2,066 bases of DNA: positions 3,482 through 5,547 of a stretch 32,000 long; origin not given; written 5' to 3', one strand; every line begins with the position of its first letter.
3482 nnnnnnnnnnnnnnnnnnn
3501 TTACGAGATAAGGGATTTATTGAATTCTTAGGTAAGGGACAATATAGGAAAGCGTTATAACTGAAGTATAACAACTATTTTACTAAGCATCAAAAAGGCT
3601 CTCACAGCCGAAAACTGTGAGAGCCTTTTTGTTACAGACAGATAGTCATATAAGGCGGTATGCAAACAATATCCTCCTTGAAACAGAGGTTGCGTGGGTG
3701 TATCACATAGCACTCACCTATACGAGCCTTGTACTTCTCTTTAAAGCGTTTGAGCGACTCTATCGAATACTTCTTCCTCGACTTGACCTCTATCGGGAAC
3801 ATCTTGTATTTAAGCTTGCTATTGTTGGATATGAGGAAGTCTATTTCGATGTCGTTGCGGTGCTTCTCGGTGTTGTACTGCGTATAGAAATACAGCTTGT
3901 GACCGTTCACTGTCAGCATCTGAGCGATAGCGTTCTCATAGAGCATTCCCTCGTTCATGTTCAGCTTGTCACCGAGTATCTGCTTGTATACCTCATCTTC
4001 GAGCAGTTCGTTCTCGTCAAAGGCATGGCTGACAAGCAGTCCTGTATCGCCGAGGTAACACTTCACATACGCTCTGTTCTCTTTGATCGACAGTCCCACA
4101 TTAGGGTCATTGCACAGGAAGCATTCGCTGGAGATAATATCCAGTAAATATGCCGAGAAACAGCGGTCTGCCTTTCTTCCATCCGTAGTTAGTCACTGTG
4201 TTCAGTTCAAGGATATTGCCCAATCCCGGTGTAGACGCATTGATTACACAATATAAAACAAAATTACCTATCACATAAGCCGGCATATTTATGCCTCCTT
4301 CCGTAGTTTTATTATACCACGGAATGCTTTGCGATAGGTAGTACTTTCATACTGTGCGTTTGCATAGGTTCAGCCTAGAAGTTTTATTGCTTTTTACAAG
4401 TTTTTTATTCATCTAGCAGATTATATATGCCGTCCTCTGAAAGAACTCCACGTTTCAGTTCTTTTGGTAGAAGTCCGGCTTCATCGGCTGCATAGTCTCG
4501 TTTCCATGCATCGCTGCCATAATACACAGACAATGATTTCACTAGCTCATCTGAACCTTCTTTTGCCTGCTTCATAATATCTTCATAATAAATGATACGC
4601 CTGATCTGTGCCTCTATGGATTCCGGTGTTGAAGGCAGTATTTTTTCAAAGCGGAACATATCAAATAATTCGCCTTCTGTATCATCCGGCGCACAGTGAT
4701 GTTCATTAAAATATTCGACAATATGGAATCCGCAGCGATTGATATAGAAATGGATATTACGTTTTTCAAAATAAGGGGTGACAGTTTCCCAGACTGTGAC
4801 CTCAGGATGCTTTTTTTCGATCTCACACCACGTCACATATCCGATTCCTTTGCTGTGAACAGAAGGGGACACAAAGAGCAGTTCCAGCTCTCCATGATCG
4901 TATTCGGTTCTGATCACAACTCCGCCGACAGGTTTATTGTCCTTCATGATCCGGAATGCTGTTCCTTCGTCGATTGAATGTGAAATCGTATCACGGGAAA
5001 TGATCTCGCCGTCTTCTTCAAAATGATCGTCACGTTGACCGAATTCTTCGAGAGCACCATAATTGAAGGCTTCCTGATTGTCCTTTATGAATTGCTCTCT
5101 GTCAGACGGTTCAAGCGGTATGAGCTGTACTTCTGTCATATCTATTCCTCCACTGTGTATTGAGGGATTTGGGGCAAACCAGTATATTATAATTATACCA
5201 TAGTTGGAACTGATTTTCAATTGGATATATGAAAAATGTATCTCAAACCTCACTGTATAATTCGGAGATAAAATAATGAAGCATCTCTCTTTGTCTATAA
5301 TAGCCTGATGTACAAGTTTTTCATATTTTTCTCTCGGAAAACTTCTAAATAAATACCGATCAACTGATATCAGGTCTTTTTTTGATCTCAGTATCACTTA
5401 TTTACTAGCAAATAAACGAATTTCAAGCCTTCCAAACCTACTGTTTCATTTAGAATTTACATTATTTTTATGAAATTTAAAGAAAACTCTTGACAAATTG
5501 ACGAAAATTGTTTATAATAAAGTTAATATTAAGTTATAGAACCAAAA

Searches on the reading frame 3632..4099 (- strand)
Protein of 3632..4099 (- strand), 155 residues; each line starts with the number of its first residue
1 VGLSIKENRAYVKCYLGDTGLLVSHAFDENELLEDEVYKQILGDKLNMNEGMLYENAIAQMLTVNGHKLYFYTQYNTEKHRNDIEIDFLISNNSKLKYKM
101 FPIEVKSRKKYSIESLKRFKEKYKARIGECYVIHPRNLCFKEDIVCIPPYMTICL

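Call 7: search_protein_families(library=pfam, proteins=[window:3632-4099:-], max_evalue=10)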
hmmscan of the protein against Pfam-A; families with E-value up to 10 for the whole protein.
window:3632-4099:- (155 aa): 4 families
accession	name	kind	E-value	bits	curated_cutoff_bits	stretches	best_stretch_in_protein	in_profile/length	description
PF13635.12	DUF4143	-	8.8e-12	45.5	28.1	1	6-107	72-159/160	Domain of unknown function (DUF4143)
PF02021.23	UPF0102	-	0.014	16.1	23.6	1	55-147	2-80/80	Uncharacterised protein family UPF0102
PF08378.17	NERD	-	0.017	16.1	22.1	1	51-121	2-71/111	Nuclease-related domain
PF08722.17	Tn7_TnsA-like_N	-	0.04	14.9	26.5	1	81-126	25-69/85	TnsA-like endonuclease N terminal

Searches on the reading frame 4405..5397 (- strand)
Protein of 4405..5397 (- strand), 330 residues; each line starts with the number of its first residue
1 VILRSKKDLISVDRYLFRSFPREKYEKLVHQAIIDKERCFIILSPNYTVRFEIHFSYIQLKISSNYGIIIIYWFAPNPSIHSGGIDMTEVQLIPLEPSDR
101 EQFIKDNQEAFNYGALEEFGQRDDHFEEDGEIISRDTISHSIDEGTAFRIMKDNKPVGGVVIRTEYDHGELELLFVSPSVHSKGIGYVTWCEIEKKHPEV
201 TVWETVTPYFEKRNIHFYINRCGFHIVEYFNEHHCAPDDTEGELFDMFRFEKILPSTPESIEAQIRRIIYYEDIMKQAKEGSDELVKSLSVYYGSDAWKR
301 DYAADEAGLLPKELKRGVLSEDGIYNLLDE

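Call 7: search_protein_families(library=pfam, proteins=[window:4405-5397:-], max_evalue=10)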
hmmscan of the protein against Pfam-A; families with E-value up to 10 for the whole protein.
window:4405-5397:- (330 aa): 5 families
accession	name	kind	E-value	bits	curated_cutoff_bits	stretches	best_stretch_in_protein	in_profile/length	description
PF14131.11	DUF4298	-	3.3e-15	56.4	27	1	275-329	22-75/87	Domain of unknown function (DUF4298)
PF00583.31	Acetyltransf_1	-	7.6e-08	33.1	20.7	1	137-224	27-116/116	Acetyltransferase (GNAT) family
PF13673.13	Acetyltransf_10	-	0.0001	22.7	23.6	1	130-195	14-78/128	Acetyltransferase (GNAT) domain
PF13508.13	Acetyltransf_7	-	0.00014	22.6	27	1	148-225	6-83/84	Acetyltransferase (GNAT) domain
PF12568.14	PanZ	-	0.026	14.4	22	1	156-224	49-120/128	Acetyltransferase (GNAT) domain, PanZ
